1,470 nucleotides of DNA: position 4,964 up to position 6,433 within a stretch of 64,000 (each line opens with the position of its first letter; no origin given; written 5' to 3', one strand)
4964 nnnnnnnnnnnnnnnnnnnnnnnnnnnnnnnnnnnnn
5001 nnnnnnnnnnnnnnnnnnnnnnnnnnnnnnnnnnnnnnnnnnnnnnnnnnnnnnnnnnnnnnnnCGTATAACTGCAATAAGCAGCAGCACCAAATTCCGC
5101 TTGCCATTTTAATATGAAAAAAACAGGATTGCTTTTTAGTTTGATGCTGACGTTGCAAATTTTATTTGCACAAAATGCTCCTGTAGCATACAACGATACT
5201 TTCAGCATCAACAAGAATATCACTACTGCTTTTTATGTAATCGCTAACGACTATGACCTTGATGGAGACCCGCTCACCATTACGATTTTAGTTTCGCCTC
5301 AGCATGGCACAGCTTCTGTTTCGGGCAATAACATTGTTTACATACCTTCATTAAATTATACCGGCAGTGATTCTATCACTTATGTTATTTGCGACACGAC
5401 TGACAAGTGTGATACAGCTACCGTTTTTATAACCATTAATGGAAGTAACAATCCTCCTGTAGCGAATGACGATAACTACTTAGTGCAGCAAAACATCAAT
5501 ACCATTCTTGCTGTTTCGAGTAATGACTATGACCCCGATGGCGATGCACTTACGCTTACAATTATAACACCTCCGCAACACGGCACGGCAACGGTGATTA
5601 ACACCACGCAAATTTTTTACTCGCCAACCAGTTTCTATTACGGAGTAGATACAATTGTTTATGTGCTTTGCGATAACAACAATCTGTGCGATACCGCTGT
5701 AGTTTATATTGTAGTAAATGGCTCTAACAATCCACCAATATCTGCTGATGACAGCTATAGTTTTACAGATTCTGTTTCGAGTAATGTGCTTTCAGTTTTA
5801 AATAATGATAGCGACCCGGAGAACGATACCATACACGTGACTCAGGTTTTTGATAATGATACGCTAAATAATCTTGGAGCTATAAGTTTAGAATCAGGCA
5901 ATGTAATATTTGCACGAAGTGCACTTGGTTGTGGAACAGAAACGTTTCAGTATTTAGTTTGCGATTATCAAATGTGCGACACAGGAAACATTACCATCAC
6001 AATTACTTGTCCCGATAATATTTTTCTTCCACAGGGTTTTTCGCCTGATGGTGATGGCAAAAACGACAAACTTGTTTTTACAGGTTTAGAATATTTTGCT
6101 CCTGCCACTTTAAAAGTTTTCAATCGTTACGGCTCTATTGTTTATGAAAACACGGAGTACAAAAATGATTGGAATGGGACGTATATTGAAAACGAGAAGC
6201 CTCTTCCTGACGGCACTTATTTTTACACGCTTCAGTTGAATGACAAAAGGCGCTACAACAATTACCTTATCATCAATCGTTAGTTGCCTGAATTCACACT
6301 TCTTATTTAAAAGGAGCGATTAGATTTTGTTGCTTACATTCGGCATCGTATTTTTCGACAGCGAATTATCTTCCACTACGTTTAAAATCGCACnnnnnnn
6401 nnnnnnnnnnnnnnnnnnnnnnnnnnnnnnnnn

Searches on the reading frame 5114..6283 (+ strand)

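Call 46: search_protein_families(library=pfam, proteins=[window:5114-6283:+], max_evalue=0.00001)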
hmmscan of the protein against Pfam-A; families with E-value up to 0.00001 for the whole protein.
window:5114-6283:+ (389 aa): 4 families
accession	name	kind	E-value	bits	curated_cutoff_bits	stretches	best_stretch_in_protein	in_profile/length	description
PF17963.7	Big_9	-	3.6e-48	162.8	23.6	3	21-107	2-89/89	Bacterial Ig domain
PF17803.7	Cadherin_4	-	8e-36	122.8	25.1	3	102-167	1-69/71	Bacterial cadherin-like domain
PF13585.12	CHU_C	-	2.1e-22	79.4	27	1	305-386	3-85/86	CHU_C Type IX secretion signal domain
PF17892.7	Cadherin_5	-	8.5e-20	70.9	26.5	2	22-109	4-98/98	Cadherin-like domain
